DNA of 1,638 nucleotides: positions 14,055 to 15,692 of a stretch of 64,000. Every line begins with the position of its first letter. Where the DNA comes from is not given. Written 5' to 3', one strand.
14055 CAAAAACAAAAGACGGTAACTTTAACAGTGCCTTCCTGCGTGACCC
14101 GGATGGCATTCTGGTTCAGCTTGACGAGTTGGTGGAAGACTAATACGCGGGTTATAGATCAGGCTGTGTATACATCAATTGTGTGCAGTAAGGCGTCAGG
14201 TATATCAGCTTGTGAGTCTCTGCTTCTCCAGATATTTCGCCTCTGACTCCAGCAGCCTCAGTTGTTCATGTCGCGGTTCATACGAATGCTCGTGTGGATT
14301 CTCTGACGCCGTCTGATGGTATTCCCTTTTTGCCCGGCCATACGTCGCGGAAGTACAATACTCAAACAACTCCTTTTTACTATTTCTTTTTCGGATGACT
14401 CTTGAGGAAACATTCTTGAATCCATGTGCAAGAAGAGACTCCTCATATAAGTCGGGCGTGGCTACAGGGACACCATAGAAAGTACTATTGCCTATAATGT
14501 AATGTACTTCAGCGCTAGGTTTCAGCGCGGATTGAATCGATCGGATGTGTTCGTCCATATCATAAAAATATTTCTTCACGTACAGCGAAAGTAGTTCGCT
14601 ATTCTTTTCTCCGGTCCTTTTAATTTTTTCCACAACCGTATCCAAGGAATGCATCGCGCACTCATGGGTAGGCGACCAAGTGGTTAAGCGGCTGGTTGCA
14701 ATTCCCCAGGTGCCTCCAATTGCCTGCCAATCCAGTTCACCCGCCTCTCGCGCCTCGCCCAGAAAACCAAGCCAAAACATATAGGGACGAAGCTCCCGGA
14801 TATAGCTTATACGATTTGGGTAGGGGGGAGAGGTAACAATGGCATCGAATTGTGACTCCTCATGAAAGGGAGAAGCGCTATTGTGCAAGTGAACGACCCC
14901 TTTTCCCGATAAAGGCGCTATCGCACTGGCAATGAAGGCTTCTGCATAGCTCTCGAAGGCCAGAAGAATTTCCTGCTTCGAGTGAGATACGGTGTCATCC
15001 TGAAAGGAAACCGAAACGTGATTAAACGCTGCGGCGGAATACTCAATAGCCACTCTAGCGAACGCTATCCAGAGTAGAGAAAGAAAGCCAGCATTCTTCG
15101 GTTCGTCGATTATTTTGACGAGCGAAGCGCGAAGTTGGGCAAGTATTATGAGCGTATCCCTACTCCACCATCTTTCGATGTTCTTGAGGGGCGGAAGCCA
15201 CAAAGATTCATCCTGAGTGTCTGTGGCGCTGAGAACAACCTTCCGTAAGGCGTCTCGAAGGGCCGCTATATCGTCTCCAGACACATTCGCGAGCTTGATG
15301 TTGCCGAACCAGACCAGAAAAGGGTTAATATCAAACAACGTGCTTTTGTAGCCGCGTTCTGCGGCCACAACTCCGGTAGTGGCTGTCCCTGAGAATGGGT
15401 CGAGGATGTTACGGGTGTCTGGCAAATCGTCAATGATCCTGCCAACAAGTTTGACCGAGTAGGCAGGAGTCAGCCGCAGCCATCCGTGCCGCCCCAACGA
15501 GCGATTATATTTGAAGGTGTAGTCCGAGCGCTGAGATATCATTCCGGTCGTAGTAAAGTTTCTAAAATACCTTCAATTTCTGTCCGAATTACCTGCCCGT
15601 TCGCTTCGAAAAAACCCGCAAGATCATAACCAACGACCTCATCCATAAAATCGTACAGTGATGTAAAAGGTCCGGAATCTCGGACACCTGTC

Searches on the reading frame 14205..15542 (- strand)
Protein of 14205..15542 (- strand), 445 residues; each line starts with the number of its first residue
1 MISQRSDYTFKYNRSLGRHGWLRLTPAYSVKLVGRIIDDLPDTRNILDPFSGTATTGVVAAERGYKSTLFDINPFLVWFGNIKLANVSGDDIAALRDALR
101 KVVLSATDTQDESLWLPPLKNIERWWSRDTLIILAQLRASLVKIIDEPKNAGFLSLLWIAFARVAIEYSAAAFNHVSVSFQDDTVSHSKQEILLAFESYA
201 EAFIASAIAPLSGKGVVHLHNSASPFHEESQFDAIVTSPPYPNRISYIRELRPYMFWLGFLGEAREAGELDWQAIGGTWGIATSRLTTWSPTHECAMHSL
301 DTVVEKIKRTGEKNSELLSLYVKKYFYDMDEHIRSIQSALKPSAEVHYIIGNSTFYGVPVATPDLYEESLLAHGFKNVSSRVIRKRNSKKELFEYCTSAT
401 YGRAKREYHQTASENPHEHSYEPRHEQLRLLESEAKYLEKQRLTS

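Call 18: search_protein_families(library=pfam, proteins=[window:14205-15542:-], max_evalue=0.01)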
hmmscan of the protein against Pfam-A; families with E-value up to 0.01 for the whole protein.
window:14205-15542:- (445 aa): 3 families
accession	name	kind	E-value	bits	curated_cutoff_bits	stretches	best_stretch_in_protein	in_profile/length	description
PF01555.25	N6_N4_Mtase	-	1.7e-06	28.6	26.7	1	29-74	167-213/221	DNA methylase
PF02086.21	MethyltransfD12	-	7.7e-06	26.3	22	1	31-100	7-74/253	D12 class N6 adenine-specific DNA methyltransferase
PF01170.24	UPF0020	-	0.0079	16.3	22.3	0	222-249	111-139/197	RMKL-like, methyltransferase domain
